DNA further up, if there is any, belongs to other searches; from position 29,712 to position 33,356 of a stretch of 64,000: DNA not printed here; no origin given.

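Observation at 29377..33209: cNMP-sensor / flavin-halogenase-like / Zn-ribbon / FNR / 2Fe-2S mega-fusion, translationally coupled to a second cNMP-domain protein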

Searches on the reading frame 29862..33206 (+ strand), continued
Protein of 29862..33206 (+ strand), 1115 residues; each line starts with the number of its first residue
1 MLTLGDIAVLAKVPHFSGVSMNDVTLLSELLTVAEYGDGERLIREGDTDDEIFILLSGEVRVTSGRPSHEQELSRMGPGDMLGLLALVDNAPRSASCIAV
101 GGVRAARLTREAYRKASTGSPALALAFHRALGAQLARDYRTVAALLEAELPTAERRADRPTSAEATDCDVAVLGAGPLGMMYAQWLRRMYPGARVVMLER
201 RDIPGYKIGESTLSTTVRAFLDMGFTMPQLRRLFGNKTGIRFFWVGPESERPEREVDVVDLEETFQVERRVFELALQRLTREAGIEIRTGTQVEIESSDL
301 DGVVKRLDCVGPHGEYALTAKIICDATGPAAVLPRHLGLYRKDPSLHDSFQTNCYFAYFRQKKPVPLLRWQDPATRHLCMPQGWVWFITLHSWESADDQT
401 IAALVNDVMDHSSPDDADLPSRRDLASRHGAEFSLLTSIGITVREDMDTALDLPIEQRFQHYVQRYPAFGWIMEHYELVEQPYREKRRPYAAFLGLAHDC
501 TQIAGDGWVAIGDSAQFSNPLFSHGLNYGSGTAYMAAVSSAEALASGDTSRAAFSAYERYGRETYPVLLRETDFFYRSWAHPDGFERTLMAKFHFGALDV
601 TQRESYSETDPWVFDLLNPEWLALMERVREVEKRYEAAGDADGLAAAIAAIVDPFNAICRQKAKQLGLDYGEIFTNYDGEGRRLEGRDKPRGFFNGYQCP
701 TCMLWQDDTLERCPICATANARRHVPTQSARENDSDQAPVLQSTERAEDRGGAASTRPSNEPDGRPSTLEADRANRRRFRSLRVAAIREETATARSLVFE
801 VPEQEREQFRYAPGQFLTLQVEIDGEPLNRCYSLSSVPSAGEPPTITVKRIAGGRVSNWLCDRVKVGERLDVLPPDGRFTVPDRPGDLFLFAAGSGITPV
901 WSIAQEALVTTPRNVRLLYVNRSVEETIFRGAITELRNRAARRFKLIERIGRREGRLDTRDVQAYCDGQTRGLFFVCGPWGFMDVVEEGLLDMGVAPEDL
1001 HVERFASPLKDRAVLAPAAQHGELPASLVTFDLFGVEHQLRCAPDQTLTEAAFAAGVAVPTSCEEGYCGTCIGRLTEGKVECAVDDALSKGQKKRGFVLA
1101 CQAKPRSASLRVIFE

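Call 13: find_encoding_contigs(protein=P0010, flank=10000, max_places=4)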
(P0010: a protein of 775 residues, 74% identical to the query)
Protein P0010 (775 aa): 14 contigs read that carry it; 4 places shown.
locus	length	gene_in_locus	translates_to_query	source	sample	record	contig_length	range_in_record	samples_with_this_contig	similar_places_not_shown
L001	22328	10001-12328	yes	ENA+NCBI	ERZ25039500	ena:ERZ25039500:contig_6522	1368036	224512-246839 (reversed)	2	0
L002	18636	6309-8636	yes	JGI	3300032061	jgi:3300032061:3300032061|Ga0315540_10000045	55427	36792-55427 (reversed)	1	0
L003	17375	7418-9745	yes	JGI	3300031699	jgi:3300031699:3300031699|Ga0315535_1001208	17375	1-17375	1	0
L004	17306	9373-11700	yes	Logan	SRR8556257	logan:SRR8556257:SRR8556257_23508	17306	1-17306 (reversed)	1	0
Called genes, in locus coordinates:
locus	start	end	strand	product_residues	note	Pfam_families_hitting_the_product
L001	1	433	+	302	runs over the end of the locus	PF01545:Cation_efflux, PF16916:ZT_dimer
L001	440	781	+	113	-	PF02579:Nitro_FeMo-Co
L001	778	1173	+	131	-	PF02579:Nitro_FeMo-Co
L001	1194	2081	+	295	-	PF10418:DHODB_Fe-S_bind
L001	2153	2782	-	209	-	PF13489:Methyltransf_23, PF08241:Methyltransf_11, PF08242:Methyltransf_12, PF13649:Methyltransf_25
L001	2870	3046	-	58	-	PF13561:adh_short_C2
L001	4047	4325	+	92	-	PF02604:PhdYeFM_antitox (weak)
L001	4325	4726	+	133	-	PF01850:PIN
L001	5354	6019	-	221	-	-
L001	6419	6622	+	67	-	-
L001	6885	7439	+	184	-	PF12802:MarR_2, PF01047:MarR, PF13463:HTH_27 (faint)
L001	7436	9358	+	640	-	PF00664:ABC_membrane, PF00005:ABC_tran, PF02463:SMC_N (faint)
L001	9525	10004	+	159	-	PF00027:cNMP_binding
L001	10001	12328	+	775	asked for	PF00027:cNMP_binding, PF01494:FAD_binding_3 (faint), PF04820:Trp_halogenase (weak), PF12831:FAD_oxidored, PF04820:Trp_halogenase (weak)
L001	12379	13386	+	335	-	PF00970:FAD_binding_6, PF00175:NAD_binding_1, PF00111:Fer2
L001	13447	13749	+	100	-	PF06210:DUF1003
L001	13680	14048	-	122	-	PF07843:DUF1634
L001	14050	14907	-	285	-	PF01925:TauE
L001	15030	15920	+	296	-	PF00126:HTH_1, PF03466:LysR_substrate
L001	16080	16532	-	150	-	-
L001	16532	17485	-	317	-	PF13026:DUF3887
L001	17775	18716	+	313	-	PF00005:ABC_tran, PF13304:AAA_21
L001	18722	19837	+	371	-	PF12679:ABC2_membrane_2 (weak), PF12698:ABC2_membrane_3, PF01061:ABC2_membrane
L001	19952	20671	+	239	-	PF12697:Abhydrolase_6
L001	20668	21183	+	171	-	PF05163:DinB, PF12867:DinB_2 (weak)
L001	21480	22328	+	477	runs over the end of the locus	-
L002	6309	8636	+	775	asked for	PF00027:cNMP_binding, PF01494:FAD_binding_3 (faint), PF04820:Trp_halogenase (weak), PF12831:FAD_oxidored, PF04820:Trp_halogenase (weak)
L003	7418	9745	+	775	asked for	PF00027:cNMP_binding, PF01494:FAD_binding_3 (faint), PF04820:Trp_halogenase (weak), PF12831:FAD_oxidored, PF04820:Trp_halogenase (weak)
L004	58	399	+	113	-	PF02579:Nitro_FeMo-Co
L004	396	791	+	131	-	PF02579:Nitro_FeMo-Co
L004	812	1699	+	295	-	PF10418:DHODB_Fe-S_bind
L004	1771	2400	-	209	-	PF13489:Methyltransf_23, PF08241:Methyltransf_11, PF08242:Methyltransf_12, PF13649:Methyltransf_25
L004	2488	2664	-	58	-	PF13561:adh_short_C2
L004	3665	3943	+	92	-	PF02604:PhdYeFM_antitox (weak)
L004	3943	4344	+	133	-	PF01850:PIN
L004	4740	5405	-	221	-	-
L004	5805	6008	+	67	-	-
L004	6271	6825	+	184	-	PF12802:MarR_2, PF01047:MarR, PF13463:HTH_27 (faint)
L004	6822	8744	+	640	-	PF00664:ABC_membrane, PF00005:ABC_tran, PF02463:SMC_N (faint)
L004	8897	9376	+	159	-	PF00027:cNMP_binding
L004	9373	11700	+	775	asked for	PF00027:cNMP_binding, PF01494:FAD_binding_3 (faint), PF04820:Trp_halogenase (weak), PF12831:FAD_oxidored, PF04820:Trp_halogenase (weak)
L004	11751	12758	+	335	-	PF00970:FAD_binding_6, PF00175:NAD_binding_1, PF00111:Fer2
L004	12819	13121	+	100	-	PF06210:DUF1003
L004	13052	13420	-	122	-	PF07843:DUF1634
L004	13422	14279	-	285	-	PF01925:TauE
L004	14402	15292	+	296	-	PF00126:HTH_1, PF03466:LysR_substrate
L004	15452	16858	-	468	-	PF13026:DUF3887, PF01738:DLH (faint), PF12697:Abhydrolase_6, PF12146:Hydrolase_4, PF00326:Peptidase_S9 (faint), PF00561:Abhydrolase_1 (faint)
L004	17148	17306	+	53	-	?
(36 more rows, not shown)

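Call 14: find_encoding_contigs(protein=P0002, flank=8000, max_places=1)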
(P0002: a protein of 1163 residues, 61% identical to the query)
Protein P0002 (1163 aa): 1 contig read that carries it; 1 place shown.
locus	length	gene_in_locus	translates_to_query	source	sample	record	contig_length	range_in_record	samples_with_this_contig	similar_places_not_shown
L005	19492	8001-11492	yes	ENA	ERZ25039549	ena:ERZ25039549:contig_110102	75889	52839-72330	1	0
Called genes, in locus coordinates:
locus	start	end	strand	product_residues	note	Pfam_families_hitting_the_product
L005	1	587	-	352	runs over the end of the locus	PF20789:4HBT_3C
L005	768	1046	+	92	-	-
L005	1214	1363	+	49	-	-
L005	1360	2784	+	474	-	PF02129:Peptidase_S15, PF08530:PepX_C (weak)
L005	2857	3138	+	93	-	PF08530:PepX_C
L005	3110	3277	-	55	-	-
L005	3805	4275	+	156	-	-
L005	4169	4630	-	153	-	-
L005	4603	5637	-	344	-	PF03176:MMPL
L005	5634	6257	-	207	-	PF00440:TetR_N, PF13977:TetR_C_6, PF16925:TetR_C_13 (weak)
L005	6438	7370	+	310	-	PF04107:GCS2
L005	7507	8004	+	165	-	PF00027:cNMP_binding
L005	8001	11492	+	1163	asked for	PF00027:cNMP_binding, PF07992:Pyr_redox_2 (faint), PF04820:Trp_halogenase (weak), PF12831:FAD_oxidored (weak), PF04820:Trp_halogenase (weak), PF00970:FAD_binding_6, PF00175:NAD_binding_1, PF00111:Fer2, +1 more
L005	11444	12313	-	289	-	-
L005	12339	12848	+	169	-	PF02826:2-Hacid_dh_C, PF22629:ACT_AHAS_ss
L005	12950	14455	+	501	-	PF19283:APEH_N (faint), PF25174:Beta-prop_THOC3 (faint), PF00930:DPPIV_N (faint), PF26549:Tricorn_N, PF26550:Tricorn_2nd, PF07676:PD40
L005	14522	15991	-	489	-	-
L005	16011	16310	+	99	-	PF01979:Amidohydro_1, PF07969:Amidohydro_3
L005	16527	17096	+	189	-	-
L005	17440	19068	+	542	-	-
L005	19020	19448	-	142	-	PF04185:Phosphoesterase (faint)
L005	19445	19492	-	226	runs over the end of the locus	PF04185:Phosphoesterase (faint)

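Call 15: find_encoding_contigs(protein=P0004, flank=8000, max_places=2)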
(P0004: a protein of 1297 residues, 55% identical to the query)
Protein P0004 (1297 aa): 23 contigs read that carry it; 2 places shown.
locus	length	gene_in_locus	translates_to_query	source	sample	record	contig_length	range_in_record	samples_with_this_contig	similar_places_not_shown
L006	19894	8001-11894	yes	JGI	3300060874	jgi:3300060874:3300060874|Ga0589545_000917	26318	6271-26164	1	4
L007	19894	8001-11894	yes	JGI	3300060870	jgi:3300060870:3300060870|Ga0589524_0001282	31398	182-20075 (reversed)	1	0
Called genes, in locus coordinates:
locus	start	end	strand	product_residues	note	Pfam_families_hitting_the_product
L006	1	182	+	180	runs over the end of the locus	PF02620:YceD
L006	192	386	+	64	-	PF01783:Ribosomal_L32p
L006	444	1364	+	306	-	PF02504:FA_synthesis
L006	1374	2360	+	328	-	PF00108:Thiolase_N (weak), PF08545:ACP_syn_III, PF08541:ACP_syn_III_C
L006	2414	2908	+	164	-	PF00364:Biotin_lipoyl, PF25984:BSH_YknX (weak)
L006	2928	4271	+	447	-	PF00289:Biotin_carb_N, PF02786:CPSase_L_D2, PF07478:Dala_Dala_lig_C, PF02785:Biotin_carb_C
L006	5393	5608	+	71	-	-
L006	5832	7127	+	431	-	PF01925:TauE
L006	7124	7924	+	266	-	PF00069:Pkinase, PF07714:PK_Tyr_Ser-Thr, PF17667:Pkinase_fungal (weak)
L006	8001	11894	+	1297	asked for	PF00027:cNMP_binding, PF04820:Trp_halogenase (weak), PF12831:FAD_oxidored (weak), PF00970:FAD_binding_6, PF00175:NAD_binding_1, PF08030:NAD_binding_6 (weak), PF00111:Fer2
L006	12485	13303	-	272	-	PF23023:Anti-Pycsar_Apyc1 (weak), PF00753:Lactamase_B (faint), PF12706:Lactamase_B_2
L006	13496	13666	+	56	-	-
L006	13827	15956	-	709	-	PF14938:SNAP (weak), PF13424:TPR_12, PF00515:TPR_1 (weak), PF13424:TPR_12, PF00515:TPR_1, PF13424:TPR_12, PF13424:TPR_12, PF00211:Guanylate_cyc, +18 more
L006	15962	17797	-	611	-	PF28559:TPR_SusR (faint), PF17874:TPR_MalT (faint), PF00515:TPR_1 (faint), PF13424:TPR_12, PF14938:SNAP, PF10602:RPN7 (weak), PF13424:TPR_12, PF00211:Guanylate_cyc, +6 more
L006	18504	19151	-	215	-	PF01223:Endonuclease_NS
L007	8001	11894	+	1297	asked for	PF00027:cNMP_binding, PF04820:Trp_halogenase (weak), PF12831:FAD_oxidored (weak), PF00970:FAD_binding_6, PF00175:NAD_binding_1, PF08030:NAD_binding_6 (weak), PF00111:Fer2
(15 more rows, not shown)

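Call 16: find_encoding_contigs(protein=P0013, flank=8000, max_places=1)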
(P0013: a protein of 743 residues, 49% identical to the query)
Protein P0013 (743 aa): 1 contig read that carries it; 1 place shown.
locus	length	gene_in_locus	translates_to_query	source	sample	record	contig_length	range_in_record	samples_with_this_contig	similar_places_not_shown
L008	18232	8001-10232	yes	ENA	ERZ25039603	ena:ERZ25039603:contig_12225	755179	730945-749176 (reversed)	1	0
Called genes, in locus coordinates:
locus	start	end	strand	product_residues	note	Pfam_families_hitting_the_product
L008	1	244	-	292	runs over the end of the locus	PF13593:SBF_like, PF01758:SBF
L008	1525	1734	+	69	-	-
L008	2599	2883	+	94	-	PF02604:PhdYeFM_antitox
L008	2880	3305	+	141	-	PF01850:PIN (weak), PF13470:PIN_3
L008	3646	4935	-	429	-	PF07732:Cu-oxidase_3, PF07731:Cu-oxidase_2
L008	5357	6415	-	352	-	PF00672:HAMP, PF00512:HisKA, PF13581:HATPase_c_2 (weak), PF02518:HATPase_c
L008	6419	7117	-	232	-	PF00072:Response_reg, PF00486:Trans_reg_C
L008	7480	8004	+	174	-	PF00027:cNMP_binding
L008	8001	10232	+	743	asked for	PF00027:cNMP_binding, PF04820:Trp_halogenase (weak)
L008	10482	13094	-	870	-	PF13385:Laminin_G_3, PF13229:Beta_helix (weak)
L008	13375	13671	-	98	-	-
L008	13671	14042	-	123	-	-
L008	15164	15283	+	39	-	-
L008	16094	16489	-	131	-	PF22007:DUF6930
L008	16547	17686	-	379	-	-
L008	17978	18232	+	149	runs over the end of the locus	PF01597:GCV_H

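Call 23: find_related_loci(query=A1, collection=genome_contigs, flank=8000)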
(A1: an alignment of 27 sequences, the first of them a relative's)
Query A1 (1115 aa) in genome_contigs; peptide patterns used: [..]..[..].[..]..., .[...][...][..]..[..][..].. (x = any residue, [..] = any of these).
186 stretches matched a pattern; 77 encode a relative of the query (tblastn E <= 1e-3); 77 distinct loci.
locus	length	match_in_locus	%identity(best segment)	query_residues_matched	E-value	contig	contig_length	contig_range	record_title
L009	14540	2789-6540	72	2-1115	0e+0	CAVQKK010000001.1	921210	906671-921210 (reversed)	MAG: uncultured Chloroflexia bacterium isolate MFD02416.bin.1.295 genome assembly, contig: contig_12458, whole genome sh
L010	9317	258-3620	54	3-1115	0e+0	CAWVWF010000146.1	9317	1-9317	MAG TPA_asm: uncultured Flavobacteriales bacterium isolate ERR3589578_binner13_61 genome assembly, contig: ERZ7463456.71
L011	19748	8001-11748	74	2-1115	0e+0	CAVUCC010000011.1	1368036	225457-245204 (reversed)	MAG: uncultured Chloroflexia bacterium isolate MFD02923.bin.2.55 genome assembly, contig: contig_6522, whole genome shot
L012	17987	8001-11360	55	6-1115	0e+0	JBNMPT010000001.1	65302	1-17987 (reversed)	MAG: Roseivirga sp. isolate 3300046534_5 Ga0491194_0000380, whole genome shotgun sequence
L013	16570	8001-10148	45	7-726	0e+0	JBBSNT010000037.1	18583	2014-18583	MAG: Aggregatilineales bacterium isolate LS6_sbin.11 LS6_sbin.11_K_4933_L_18583_cov_9.3092, whole genome shotgun sequenc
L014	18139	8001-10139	45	9-723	0e+0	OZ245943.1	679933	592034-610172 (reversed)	MAG: Phototrophicaceae bacterium isolate 9a07bd8a-3de6-4a65-a639-7fba091dd586 genome assembly, chromosome: 1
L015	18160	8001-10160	44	4-726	0e+0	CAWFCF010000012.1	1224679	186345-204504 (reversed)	MAG: uncultured Chloroflexia bacterium isolate MFD02416.bin.1.105 genome assembly, contig: contig_6335, whole genome sho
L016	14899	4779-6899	45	9-716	0e+0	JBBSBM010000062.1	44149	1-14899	MAG: Aggregatilineales bacterium isolate La6_metabat2.133 La6_metabat2.133_K_2022936_L_44149_cov_28.9812, whole genome s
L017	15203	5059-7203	43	9-725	0e+0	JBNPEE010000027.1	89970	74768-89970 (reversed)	MAG: Anaerolineae bacterium isolate fr_S2C258 S2CNODE_110_length_89970_cov_8_692285, whole genome shotgun sequence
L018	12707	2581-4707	45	12-722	0e+0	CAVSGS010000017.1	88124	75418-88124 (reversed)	MAG: uncultured Chloroflexia bacterium isolate MFD05684.bin.2.179 genome assembly, contig: contig_43862, whole genome sh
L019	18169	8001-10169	43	9-732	0e+0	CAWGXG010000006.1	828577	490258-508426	MAG: uncultured Chloroflexia bacterium isolate MFD02416.bin.2.176 genome assembly, contig: contig_67179, whole genome sh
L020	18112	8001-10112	43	14-720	0e+0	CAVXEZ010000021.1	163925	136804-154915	MAG: uncultured Chloroflexia bacterium isolate MFD02416.bin.1.282 genome assembly, contig: contig_46281, whole genome sh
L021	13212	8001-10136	45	2-716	0e+0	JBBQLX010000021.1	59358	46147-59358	MAG: Aggregatilineales bacterium isolate Co_metawrap_466 Cmw_466_k141_28129068_length_59358_cov_11.0000, whole genome sh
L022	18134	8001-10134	46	9-720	8e-170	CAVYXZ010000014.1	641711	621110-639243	MAG: uncultured Chloroflexia bacterium isolate MFD05684.bin.2.88 genome assembly, contig: contig_79600, whole genome sho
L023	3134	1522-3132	48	2-544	4e-171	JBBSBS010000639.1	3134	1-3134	MAG: Aggregatilineales bacterium isolate La6_metabat2.168 La6_metabat2.168_K_2503261_L_3134_cov_14.0110, whole genome sh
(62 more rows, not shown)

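Call 27: find_encoding_contigs(protein=P0055, flank=9000, max_places=1)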
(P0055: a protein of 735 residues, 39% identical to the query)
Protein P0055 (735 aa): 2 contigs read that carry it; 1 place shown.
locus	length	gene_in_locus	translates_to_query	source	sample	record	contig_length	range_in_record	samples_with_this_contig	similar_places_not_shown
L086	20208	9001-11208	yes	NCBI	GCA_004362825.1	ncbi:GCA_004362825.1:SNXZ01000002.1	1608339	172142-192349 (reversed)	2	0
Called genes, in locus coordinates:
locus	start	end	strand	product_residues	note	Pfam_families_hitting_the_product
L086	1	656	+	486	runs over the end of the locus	PF00890:FAD_binding_2 (faint), PF01494:FAD_binding_3, PF03486:HI0933_like (faint), PF04820:Trp_halogenase, PF07992:Pyr_redox_2 (weak), PF12831:FAD_oxidored, PF01266:DAO (weak), PF04820:Trp_halogenase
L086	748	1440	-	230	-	PF01638:HxlR, PF02036:SCP2 (weak), PF14864:Alkyl_sulf_C (weak)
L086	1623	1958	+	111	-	PF01022:HTH_5, PF12802:MarR_2, PF12840:HTH_20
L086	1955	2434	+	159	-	PF08327:AHSA1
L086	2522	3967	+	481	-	PF00083:Sugar_tr, PF07690:MFS_1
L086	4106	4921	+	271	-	PF01209:Ubie_methyltran, PF13489:Methyltransf_23 (weak), PF13847:Methyltransf_31, PF08241:Methyltransf_11, PF08242:Methyltransf_12, PF13649:Methyltransf_25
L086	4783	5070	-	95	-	-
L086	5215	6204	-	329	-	PF02195:ParB_N (weak), PF13384:HTH_23 (faint), PF27534:NovG_helical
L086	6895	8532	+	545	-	PF07690:MFS_1, PF00083:Sugar_tr, PF07690:MFS_1 (weak)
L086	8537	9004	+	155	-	PF00027:cNMP_binding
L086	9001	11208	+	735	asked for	PF01494:FAD_binding_3, PF04820:Trp_halogenase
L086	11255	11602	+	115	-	PF03795:YCII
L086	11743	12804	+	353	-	PF01717:Meth_synt_2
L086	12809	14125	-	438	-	PF00999:Na_H_Exchanger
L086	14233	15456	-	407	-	PF07690:MFS_1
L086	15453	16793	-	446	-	PF01266:DAO (weak), PF01946:Thi4 (faint), PF07992:Pyr_redox_2, PF12831:FAD_oxidored (weak), PF13450:NAD_binding_8 (weak), PF13738:Pyr_redox_3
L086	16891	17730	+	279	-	PF12840:HTH_20, PF01022:HTH_5 (weak), PF12802:MarR_2 (weak), PF13420:Acetyltransf_4, PF00583:Acetyltransf_1, PF13508:Acetyltransf_7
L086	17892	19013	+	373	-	PF01594:AI-2E_transport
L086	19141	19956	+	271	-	-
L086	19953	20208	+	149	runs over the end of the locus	PF07332:Phage_holin_3_6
